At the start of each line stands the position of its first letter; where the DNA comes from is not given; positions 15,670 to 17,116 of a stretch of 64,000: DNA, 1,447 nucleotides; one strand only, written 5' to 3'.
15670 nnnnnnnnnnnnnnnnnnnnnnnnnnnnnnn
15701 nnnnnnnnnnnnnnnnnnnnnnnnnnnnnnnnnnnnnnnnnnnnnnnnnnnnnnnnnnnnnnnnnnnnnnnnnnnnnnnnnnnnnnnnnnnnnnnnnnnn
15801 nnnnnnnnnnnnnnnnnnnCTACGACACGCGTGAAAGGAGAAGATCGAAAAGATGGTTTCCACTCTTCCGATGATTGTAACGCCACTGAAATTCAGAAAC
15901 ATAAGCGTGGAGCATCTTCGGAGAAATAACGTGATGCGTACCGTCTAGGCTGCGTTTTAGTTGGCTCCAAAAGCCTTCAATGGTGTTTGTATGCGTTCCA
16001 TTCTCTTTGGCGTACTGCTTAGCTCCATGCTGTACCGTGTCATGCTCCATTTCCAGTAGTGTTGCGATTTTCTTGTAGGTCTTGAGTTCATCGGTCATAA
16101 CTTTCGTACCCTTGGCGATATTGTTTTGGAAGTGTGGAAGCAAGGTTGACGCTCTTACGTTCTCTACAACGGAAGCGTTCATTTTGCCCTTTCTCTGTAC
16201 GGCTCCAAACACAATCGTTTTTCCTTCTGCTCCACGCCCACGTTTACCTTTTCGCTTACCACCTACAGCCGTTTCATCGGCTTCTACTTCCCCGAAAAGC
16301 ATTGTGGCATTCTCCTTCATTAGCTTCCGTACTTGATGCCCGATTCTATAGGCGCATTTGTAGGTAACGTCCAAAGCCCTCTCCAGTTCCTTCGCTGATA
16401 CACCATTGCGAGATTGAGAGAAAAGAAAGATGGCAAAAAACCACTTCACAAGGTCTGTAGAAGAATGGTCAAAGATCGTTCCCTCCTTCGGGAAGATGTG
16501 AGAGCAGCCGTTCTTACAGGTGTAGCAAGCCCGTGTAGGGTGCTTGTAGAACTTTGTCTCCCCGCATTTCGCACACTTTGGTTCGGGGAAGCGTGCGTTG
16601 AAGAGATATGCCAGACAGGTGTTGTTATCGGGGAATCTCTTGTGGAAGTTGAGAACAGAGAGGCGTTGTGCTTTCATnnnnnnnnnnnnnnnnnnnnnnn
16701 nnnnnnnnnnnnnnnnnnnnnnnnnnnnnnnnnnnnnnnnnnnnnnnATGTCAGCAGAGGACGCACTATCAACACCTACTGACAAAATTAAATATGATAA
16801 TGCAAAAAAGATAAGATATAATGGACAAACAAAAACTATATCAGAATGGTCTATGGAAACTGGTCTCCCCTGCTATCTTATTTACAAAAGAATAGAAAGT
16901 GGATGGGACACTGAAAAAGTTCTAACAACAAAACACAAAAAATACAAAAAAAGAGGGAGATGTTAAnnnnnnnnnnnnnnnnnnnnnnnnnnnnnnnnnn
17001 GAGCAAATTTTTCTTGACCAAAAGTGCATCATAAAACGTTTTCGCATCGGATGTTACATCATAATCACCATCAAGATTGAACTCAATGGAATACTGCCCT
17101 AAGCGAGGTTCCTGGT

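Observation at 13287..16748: IS1595 transporter element carrying a complete type II R-M system, nested in a homing endonuclease gene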

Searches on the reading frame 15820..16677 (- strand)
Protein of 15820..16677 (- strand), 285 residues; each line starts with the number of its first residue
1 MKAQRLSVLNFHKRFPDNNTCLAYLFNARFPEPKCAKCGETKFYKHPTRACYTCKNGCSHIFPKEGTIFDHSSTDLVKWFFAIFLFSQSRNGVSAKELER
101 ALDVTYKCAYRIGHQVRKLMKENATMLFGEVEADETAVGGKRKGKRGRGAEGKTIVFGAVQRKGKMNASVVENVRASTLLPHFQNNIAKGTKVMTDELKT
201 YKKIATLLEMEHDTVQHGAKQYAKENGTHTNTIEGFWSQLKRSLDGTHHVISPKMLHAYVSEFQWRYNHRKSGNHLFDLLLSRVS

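Call 4: search_protein_families(library=pfam, proteins=[window:15820-16677:-], max_evalue=0.01)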
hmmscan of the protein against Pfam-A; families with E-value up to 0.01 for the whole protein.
window:15820-16677:- (285 aa): 3 families
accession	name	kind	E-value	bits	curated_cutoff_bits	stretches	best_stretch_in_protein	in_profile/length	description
PF12762.13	DDE_Tnp_IS1595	-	1.2e-39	136.2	27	1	127-268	2-153/153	ISXO2-like transposase domain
PF12760.12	Zn_ribbon_IS1595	-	5.1e-06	26.8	25.4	1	17-60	2-45/46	Transposase zinc-ribbon domain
PF13610.12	DDE_Tnp_IS240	-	0.00014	22.4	27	1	156-271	20-137/139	DDE domain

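Call 7: search_protein_families(library=ncbifam, proteins=[window:15820-16677:-], max_evalue=0.01)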
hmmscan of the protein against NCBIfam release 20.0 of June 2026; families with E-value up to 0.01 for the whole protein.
window:15820-16677:- (285 aa): 1 family
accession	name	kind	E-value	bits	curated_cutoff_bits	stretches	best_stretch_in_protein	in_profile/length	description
NF033547.1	transpos_IS1595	equivalog_domain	1.1e-60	205.2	75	1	72-270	2-215/215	IS1595 family transposase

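Call 8: search_protein_families(library=phrogs, proteins=[window:15820-16677:-], max_evalue=0.01)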
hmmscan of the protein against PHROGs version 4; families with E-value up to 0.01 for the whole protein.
window:15820-16677:- (285 aa): 4 families
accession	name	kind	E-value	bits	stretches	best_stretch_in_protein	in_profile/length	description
phrog_25593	-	unknown function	3.1e-32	113.1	1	3-274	9-308/344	-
phrog_9697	-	unknown function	5.1e-23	82.6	1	93-228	23-161/164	-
phrog_13752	-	unknown function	9.7e-13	49.3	1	152-273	2-119/131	-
phrog_1271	-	DNA, RNA and nucleotide metabolism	0.0088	16.4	1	29-114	209-278/361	HNH endonuclease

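Call 9: find_related_loci(query=window:15820-16677:-, collection=genome_contigs, flank=6000)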
Query window:15820-16677:- (285 aa) in genome_contigs; peptide patterns used: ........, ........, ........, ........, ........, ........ (x = any residue, [..] = any of these).
62 stretches matched a pattern; 8 encode a relative of the query (tblastn E <= 1e-3); 8 distinct loci.
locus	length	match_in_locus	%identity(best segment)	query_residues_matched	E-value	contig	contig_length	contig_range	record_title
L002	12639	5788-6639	83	1-285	4e-166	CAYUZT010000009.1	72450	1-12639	MAG TPA_asm: uncultured Candidatus Peribacteria bacterium isolate SRP178908_co1_310 genome assembly, contig: NODE_174_le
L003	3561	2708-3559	83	1-284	7e-173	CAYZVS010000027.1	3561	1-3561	MAG TPA_asm: uncultured Gammaproteobacteria bacterium isolate SRP128246_co1_414 genome assembly, contig: NODE_76522_leng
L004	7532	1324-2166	81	5-285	8e-165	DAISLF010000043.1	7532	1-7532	MAG TPA_asm: Candidatus Peribacteria bacterium isolate CTOTU41302 NODE_7186_length_7532_cov_3.796977, whole genome shotg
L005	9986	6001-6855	82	1-285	9e-160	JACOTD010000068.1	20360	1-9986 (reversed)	MAG: Candidatus Peregrinibacteria bacterium isolate NC_groundwater_35_Pr7_B-0.1um_58_27 FFV18_Bp1_scaffold_481130, whole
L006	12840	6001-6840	83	5-285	7e-159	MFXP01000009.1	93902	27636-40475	MAG: Candidatus Peribacteria bacterium RIFCSPHIGHO2_01_FULL_51_35 rifcsphigho2_01_scaffold_3422, whole genome shotgun se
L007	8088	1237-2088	58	4-285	2e-115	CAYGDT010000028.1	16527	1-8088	MAG TPA_asm: uncultured Candidatus Peribacteria bacterium isolate ERP113451_co3_32 genome assembly, contig: NODE_2631_le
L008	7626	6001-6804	25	9-285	3e-18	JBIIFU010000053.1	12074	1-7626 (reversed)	MAG: Crocinitomicaceae bacterium isolate ME2001-06-04pf_3300042445_group1_bin43 Rohwer_bin720_scaffold_3957_c1, whole ge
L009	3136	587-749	63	229-282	2e-14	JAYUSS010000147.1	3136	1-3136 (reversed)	MAG: Candidatus Peregrinibacteria bacterium isolate GL117_UP_metabinner_13 GL117_UP_metabinner_13_146, whole genome shot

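Call 23: find_related_loci(query=window:15820-16677:-, collection=viral_contigs, flank=6000)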
Query window:15820-16677:- (285 aa) in viral_contigs; peptide patterns used: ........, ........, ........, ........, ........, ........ (x = any residue, [..] = any of these).
14 stretches matched a pattern, but none encodes a relative of the query by tblastn (E <= 1e-3).

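Call 39: search_protein_families(library=pfam, proteins=[L002:6690-9089:-, L004:2238-2477:+, L004:2474-2899:+, L005:6912-7364:-, L005:7306-7545:-, L006:6940-7203:+, L006:7200-7547:+], max_evalue=0.01)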
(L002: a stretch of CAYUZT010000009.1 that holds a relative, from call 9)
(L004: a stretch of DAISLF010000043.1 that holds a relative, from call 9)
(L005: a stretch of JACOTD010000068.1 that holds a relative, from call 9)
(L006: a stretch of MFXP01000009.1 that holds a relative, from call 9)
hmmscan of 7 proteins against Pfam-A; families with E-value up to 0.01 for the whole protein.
L002:6690-9089:- (799 aa): 5 families
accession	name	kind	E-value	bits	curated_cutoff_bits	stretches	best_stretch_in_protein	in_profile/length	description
PF02384.22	N6_Mtase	-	3.5e-35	122.3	20.4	1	275-592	3-307/311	N-6 DNA Methylase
PF01420.25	Methylase_S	-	4.6e-14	53.4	22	1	645-782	10-153/168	Type I restriction modification DNA specificity domain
PF20473.4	MmeI_Mtase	-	0.0014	18.3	27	1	320-436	23-154/259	MmeI, DNA-methyltransferase domain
PF05175.20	MTS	-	0.0027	17.8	23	0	417-457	98-140/170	Methyltransferase small domain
PF07669.17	Eco57I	-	0.0052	17.3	25.3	0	434-491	111-171/171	Eco57I restriction-modification methylase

L004:2238-2477:+ (79 aa): 0 families

L004:2474-2899:+ (141 aa): 0 families

L005:6912-7364:- (150 aa): 1 family
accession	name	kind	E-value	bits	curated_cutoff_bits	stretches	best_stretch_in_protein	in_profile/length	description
PF10097.14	DUF2335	-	1.2e-16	60.7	25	1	40-88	1-49/50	Predicted membrane protein (DUF2335)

L005:7306-7545:- (79 aa): 0 families

L006:6940-7203:+ (87 aa): 2 families
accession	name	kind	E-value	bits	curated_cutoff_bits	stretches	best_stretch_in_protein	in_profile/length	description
PF11950.13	DUF3467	-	2e-05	25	25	1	16-76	21-88/92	Protein of unknown function (DUF3467)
PF13991.11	BssS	-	0.0061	17.1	27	1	47-75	37-65/72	BssS protein family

L006:7200-7547:+ (115 aa): 0 families

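Call 41: find_related_loci(query=window:15820-16677:-, collection=metagenome_contigs, flank=5000)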
Query window:15820-16677:- (285 aa) in metagenome_contigs; peptide patterns used: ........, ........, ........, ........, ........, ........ (x = any residue, [..] = any of these).
94 stretches matched a pattern; 16 encode a relative of the query (tblastn E <= 1e-3); 16 distinct loci.
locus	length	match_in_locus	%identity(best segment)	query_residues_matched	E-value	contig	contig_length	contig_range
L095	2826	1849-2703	83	1-285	6e-177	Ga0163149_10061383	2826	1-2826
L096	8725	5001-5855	83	1-285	3e-167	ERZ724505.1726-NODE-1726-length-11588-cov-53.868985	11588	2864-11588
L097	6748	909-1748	81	5-285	4e-160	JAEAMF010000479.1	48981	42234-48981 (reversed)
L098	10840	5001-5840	83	5-285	1e-158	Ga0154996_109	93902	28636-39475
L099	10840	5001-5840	83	5-285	1e-158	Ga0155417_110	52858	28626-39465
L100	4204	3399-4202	83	1-268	1e-161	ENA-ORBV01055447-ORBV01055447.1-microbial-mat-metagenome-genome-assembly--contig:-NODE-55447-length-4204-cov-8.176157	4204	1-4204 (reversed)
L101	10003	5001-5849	78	1-284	6e-157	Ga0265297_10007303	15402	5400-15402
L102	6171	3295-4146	77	1-285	8e-154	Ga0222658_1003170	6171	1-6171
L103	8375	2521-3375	74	1-285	6e-151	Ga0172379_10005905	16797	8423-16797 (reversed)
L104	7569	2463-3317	59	2-285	1e-113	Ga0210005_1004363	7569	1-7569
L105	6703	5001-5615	76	5-209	4e-111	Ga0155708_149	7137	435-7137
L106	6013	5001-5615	76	5-209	4e-111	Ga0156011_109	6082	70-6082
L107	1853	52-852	53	5-284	7e-103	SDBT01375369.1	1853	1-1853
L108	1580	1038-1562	75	1-171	4e-93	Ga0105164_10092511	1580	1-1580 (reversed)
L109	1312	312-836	53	1-174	2e-60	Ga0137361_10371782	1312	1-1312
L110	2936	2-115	92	248-285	4e-18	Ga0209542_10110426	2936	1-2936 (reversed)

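Call 45: search_protein_families(library=pfam, proteins=[L096:1705-4413:-, L096:5940-8537:-, L110:676-2787:-, L110:176-679:-, L101:5993-6598:-, L101:6637-6954:+, L101:6954-7280:+, L103:3427-4035:-, L103:4416-4907:-, L105:5687-6586:+], max_evalue=0.001)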
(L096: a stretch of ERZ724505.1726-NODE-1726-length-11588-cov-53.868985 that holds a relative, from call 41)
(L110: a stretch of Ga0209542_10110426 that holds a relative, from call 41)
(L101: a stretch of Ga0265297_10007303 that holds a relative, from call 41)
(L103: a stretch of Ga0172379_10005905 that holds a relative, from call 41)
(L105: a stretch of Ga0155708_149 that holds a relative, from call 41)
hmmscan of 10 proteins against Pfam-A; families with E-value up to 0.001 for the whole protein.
L096:1705-4413:- (902 aa): 6 families
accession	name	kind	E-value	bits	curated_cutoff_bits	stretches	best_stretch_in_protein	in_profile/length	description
PF02384.22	N6_Mtase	-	1.7e-34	120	20.4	1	295-571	4-253/311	N-6 DNA Methylase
PF13588.12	HSDR_N_2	-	2.1e-12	47.5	25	1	43-123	14-92/110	Type I restriction enzyme R protein N terminus (HSDR_N)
PF07669.17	Eco57I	-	5.4e-12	46.6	25.3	1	386-531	1-165/171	Eco57I restriction-modification methylase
PF04313.20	HSDR_N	-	2.3e-07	31.3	25.1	1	64-106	121-162/198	Type I restriction enzyme R protein N terminus (HSDR_N)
PF20473.4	MmeI_Mtase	-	1.5e-05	24.7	27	1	338-407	22-84/259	MmeI, DNA-methyltransferase domain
PF01170.24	UPF0020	-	0.00016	21.9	22.3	1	327-459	20-137/197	RMKL-like, methyltransferase domain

L096:5940-8537:- (865 aa): 4 families
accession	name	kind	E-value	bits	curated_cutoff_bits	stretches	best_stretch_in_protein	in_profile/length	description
PF02384.22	N6_Mtase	-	5.6e-37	128.2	20.4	1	305-653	3-291/311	N-6 DNA Methylase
PF07669.17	Eco57I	-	1.1e-13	52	25.3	1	399-547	1-159/171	Eco57I restriction-modification methylase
PF01420.25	Methylase_S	-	4.5e-07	30.7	22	1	688-831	10-138/168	Type I restriction modification DNA specificity domain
PF04313.20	HSDR_N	-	4.3e-05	23.9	25.1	0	59-127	122-190/198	Type I restriction enzyme R protein N terminus (HSDR_N)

L110:676-2787:- (703 aa): 5 families
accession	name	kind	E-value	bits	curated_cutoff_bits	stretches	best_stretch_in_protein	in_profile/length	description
PF02384.22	N6_Mtase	-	1e-32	114.2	20.4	1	331-583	4-250/311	N-6 DNA Methylase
PF07669.17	Eco57I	-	1.4e-11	45.3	25.3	1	429-541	36-165/171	Eco57I restriction-modification methylase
PF01170.24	UPF0020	-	1.6e-10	41.5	22.3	1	380-487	31-146/197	RMKL-like, methyltransferase domain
PF13847.12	Methyltransf_31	-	1.9e-07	31.3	27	1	377-514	3-113/145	Methyltransferase domain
PF20473.4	MmeI_Mtase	-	1.1e-06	28.4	27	1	377-442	19-85/259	MmeI, DNA-methyltransferase domain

L110:176-679:- (167 aa): 1 family
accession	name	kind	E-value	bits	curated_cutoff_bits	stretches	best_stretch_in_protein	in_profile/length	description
PF01420.25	Methylase_S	-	2.7e-06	28.1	22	1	3-153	8-165/168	Type I restriction modification DNA specificity domain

L101:5993-6598:- (201 aa): 1 family
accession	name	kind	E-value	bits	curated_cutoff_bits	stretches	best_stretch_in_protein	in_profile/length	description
PF00574.28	CLP_protease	-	3.2e-14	53.7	20.2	1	44-181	44-179/182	Clp protease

L101:6637-6954:+ (105 aa): 1 family
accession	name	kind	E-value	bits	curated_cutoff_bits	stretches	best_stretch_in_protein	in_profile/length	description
PF11950.13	DUF3467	-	1.8e-06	28.3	25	1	13-92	6-91/92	Protein of unknown function (DUF3467)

L101:6954-7280:+ (108 aa): 0 families

L103:3427-4035:- (202 aa): 0 families

L103:4416-4907:- (163 aa): 0 families

L105:5687-6586:+ (299 aa): 1 family
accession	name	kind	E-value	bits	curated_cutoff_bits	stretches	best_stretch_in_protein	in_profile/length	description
PF02498.22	Bro-N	-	1.9e-09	38.4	25.6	1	30-120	7-88/96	BRO family, N-terminal domain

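Call 62: find_homologous_proteins(query=window:15820-16677:-, max_evalue=1e-60)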
Query window:15820-16677:- (285 aa): 3377 proteins with E <= 1e-60 among 7379 candidates; the best 120 are listed.
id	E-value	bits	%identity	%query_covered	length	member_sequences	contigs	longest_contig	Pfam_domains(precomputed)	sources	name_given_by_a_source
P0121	5.0e-194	661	100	100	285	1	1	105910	PF12760.13,PF12762.14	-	-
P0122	3.1e-174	596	91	100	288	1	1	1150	PF12760.13,PF12762.14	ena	-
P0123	6.7e-164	562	83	100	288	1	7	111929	PF12762.14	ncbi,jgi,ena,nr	ncbi:hypothetical protein A3D88_01915 [Candidatus Peribacteria bacterium RIFCSPHIGHO2_02_FULL_52_16]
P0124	1.2e-162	558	82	100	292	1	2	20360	PF12762.14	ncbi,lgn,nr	ncbi:IS1595 family transposase [Candidatus Peregrinibacteria bacterium]|nr:IS1595 family transposase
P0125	1.9e-161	554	82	100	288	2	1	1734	PF12762.14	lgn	-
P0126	8.2e-161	552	82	100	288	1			PF12762.14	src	-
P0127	5.4e-160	549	84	100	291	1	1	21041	PF12760.13,PF12762.14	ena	-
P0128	1.2e-159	548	81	100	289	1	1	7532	PF12760.13,PF12762.14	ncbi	-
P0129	2.0e-158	544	80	100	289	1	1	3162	PF12760.13,PF12762.14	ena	-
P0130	2.9e-158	543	82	100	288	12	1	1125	PF12762.14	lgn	-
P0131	2.2e-157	541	82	100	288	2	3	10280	PF12760.13,PF12762.14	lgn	-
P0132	2.5e-157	540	80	100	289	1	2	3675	PF12762.14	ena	-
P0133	9.2e-153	525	77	100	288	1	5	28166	PF12762.14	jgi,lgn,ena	-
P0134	1.0e-151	522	78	100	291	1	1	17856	PF12760.13,PF12762.14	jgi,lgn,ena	-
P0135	1.3e-151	522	78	100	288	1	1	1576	PF12760.13,PF12762.14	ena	-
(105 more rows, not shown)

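Call 73: search_protein_families(library=pfam, proteins=[L097:2149-2505:+], max_evalue=0.001)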
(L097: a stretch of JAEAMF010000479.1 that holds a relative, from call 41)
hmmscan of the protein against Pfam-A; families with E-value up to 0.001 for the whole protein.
L097:2149-2505:+ (118 aa): 0 families

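Call 80: find_encoding_contigs(protein=P0122, flank=3000, max_places=2)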
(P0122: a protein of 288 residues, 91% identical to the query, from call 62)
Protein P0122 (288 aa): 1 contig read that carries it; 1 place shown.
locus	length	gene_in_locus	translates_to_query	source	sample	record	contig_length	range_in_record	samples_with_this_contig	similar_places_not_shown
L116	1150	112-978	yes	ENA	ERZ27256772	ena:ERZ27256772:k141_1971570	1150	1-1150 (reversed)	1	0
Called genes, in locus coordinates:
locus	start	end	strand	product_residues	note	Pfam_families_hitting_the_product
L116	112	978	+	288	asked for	PF12760:Zn_ribbon_IS1595 (faint), PF12762:DDE_Tnp_IS1595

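Call 81: find_encoding_contigs(protein=P0127, flank=5000, max_places=1)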
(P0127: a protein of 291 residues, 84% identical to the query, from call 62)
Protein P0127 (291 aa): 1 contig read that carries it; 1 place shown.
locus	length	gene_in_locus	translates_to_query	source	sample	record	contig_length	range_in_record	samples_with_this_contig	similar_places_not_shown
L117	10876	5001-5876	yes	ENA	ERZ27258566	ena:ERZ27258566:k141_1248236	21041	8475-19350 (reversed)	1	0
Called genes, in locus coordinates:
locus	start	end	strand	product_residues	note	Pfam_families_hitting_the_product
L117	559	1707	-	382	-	-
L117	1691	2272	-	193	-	-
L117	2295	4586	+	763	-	PF00395:SLH, PF13948:DUF4215 (weak)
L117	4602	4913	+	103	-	-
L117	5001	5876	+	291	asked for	PF12760:Zn_ribbon_IS1595 (weak), PF12762:DDE_Tnp_IS1595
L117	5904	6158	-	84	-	-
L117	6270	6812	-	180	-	PF06114:Peptidase_M78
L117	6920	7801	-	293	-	PF00480:ROK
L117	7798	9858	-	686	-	PF22422:MGH1-like_GH (faint), PF00723:Glyco_hydro_15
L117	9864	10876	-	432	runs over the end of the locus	PF03065:Glyco_hydro_57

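Call 82: find_encoding_contigs(protein=P0133, flank=5000, max_places=2)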
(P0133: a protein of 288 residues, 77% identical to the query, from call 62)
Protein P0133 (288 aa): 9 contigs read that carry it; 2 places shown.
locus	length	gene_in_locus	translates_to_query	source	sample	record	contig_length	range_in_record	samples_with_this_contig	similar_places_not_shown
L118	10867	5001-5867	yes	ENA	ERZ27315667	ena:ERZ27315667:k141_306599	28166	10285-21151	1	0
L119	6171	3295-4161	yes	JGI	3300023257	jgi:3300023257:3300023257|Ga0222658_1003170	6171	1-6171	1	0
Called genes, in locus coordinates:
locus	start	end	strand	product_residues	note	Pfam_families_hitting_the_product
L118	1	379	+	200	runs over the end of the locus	PF00081:Sod_Fe_N, PF02777:Sod_Fe_C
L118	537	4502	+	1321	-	PF04563:RNA_pol_Rpb2_1, PF04561:RNA_pol_Rpb2_2, PF04565:RNA_pol_Rpb2_3, PF10385:RNA_pol_Rpb2_45, PF00562:RNA_pol_Rpb2_6, PF04560:RNA_pol_Rpb2_7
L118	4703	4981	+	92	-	-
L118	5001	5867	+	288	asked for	PF12762:DDE_Tnp_IS1595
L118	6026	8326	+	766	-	PF04313:HSDR_N (weak), PF12161:HsdM_N (faint), PF02384:N6_Mtase, PF07669:Eco57I (faint), PF01420:Methylase_S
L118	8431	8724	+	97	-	-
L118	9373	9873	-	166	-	-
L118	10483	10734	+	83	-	-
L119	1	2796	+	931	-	?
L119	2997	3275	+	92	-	-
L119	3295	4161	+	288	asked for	PF12762:DDE_Tnp_IS1595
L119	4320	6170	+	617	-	?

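Call 83: find_encoding_contigs(protein=P0134, flank=5000, max_places=1)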
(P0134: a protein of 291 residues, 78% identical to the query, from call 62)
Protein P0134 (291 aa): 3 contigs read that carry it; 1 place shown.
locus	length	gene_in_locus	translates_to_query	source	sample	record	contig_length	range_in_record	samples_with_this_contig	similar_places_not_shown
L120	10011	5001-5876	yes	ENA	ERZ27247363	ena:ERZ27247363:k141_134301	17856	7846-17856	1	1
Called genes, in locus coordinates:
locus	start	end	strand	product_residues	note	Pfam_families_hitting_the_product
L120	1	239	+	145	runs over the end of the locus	-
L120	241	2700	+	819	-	PF00004:AAA (faint), PF01078:Mg_chelatase (faint), PF12775:AAA_7 (faint), PF13191:AAA_16 (faint), PF17871:AAA_lid_9, PF07724:AAA_2, PF07728:AAA_5 (weak), PF10431:ClpB_D2-small, +2 more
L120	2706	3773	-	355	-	-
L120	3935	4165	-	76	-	-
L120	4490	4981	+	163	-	-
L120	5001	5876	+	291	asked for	PF12760:Zn_ribbon_IS1595 (weak), PF12762:DDE_Tnp_IS1595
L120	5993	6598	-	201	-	PF00574:CLP_protease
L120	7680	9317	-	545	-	PF00118:Cpn60_TCP1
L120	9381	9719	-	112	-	PF00166:Cpn10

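Call 97: search_protein_families(library=padloc, proteins=[L002:6690-9089:-, L118:6026-8326:+], max_evalue=0.001)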
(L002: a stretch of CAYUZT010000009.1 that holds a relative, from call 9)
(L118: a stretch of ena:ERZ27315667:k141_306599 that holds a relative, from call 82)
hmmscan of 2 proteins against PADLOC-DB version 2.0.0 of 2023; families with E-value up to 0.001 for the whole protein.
L002:6690-9089:- (799 aa): 41 families (the best 25 are shown)
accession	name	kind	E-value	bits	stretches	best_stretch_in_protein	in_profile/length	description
PDLC03602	REase_MTase_IIG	-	1e-47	161.1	1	257-529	283-547/637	Type IIG restriction enzyme-methyltransferase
PDLC03021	MTase_I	-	3.5e-41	139.5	1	206-607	75-473/491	Type I methyltransferase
PDLC03608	REase_MTase_IIG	-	1e-38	131.4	1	103-529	115-534/614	Type IIG restriction enzyme-methyltransferase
PDLC03616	REase_MTase_IIG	-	2.4e-31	106.9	1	268-554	362-642/721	Type IIG restriction enzyme-methyltransferase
PDLC03025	MTase_I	-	3.2e-28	96.8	1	244-512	111-375/569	Type I methyltransferase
PDLC04134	mad2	-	4.5e-27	93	1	160-553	136-488/492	mads_2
PDLC03026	MTase_I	-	1.8e-24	84.8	1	246-511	94-358/487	Type I methyltransferase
PDLC03027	MTase_I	-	5.3e-20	69.5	1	250-593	113-442/810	Type I methyltransferase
PDLC03218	MTase_II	-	3.8e-19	66.7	1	252-498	225-472/532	Type II methyltransferase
PDLC03018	MTase_I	-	2.3e-17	60.7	2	240-344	254-355/749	Type I methyltransferase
PDLC03619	REase_MTase_IIG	-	8.8e-17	59.5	1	366-510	2-137/274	Type IIG restriction enzyme-methyltransferase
PDLC03318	MTase_II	-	1.2e-16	58.3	1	276-352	325-402/723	Type II methyltransferase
PDLC03624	REase_MTase_IIG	-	5e-16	55.8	1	252-520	377-662/1271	Type IIG restriction enzyme-methyltransferase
PDLC03022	MTase_I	-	2.3e-15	54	1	221-506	108-407/857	Type I methyltransferase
PDLC03357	MTase_II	-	2e-14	50.9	1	290-506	115-335/620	Type II methyltransferase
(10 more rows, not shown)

L118:6026-8326:+ (766 aa): 120 families (the best 25 are shown)
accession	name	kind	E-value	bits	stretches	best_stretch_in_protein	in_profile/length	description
PDLC03021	MTase_I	-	1.2e-93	312.6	1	166-575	11-455/491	Type I methyltransferase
PDLC03025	MTase_I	-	2.8e-59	199.3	1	161-577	5-447/569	Type I methyltransferase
PDLC03026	MTase_I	-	1e-58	197.7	1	165-548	12-403/487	Type I methyltransferase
PDLC04134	mad2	-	1e-52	177.6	1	48-543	34-485/492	mads_2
PDLC03018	MTase_I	-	3.3e-39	132.9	3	146-350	157-356/749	Type I methyltransferase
PDLC03036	MTase_I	-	2.3e-36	123.4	1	285-514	199-444/635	Type I methyltransferase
PDLC03031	MTase_I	-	6e-35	118.7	1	262-573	142-485/834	Type I methyltransferase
PDLC03156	Specificity_I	-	3.3e-34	117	1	581-752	213-386/413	Type I specificity subunit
PDLC03317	MTase_II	-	4e-34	116.1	1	58-490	49-518/831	Type II methyltransferase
PDLC03318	MTase_II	-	4.1e-34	116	2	125-348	171-391/723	Type II methyltransferase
PDLC03019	MTase_I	-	1.5e-33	114.1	2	279-499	147-371/932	Type I methyltransferase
PDLC03027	MTase_I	-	1.7e-31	107.6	1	241-591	97-456/810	Type I methyltransferase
PDLC03034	MTase_I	-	2.6e-31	106.7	2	136-348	181-373/672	Type I methyltransferase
PDLC03022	MTase_I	-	2.5e-30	103.5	1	234-574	122-476/857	Type I methyltransferase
PDLC03090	Specificity_I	-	8.5e-27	92.5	1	584-739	238-397/434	Type I specificity subunit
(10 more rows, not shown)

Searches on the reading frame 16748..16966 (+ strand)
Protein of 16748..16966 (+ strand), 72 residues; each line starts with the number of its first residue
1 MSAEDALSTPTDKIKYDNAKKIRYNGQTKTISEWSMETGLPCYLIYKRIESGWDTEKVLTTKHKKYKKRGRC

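Call 4: search_protein_families(library=pfam, proteins=[window:16748-16966:+], max_evalue=0.01)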
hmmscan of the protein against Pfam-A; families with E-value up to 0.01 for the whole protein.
window:16748-16966:+ (72 aa): 0 families

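Call 7: search_protein_families(library=ncbifam, proteins=[window:16748-16966:+], max_evalue=0.01)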
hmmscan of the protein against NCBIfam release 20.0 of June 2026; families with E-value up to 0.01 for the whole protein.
window:16748-16966:+ (72 aa): 0 families

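Call 8: search_protein_families(library=phrogs, proteins=[window:16748-16966:+], max_evalue=0.01)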
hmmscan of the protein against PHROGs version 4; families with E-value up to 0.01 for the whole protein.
window:16748-16966:+ (72 aa): 2 families
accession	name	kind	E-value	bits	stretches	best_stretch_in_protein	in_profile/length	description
phrog_3377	-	DNA, RNA and nucleotide metabolism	1.7e-10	42.1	1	15-67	93-145/196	HNH endonuclease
phrog_1065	-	unknown function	7.7e-06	26.9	1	1-68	36-97/192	-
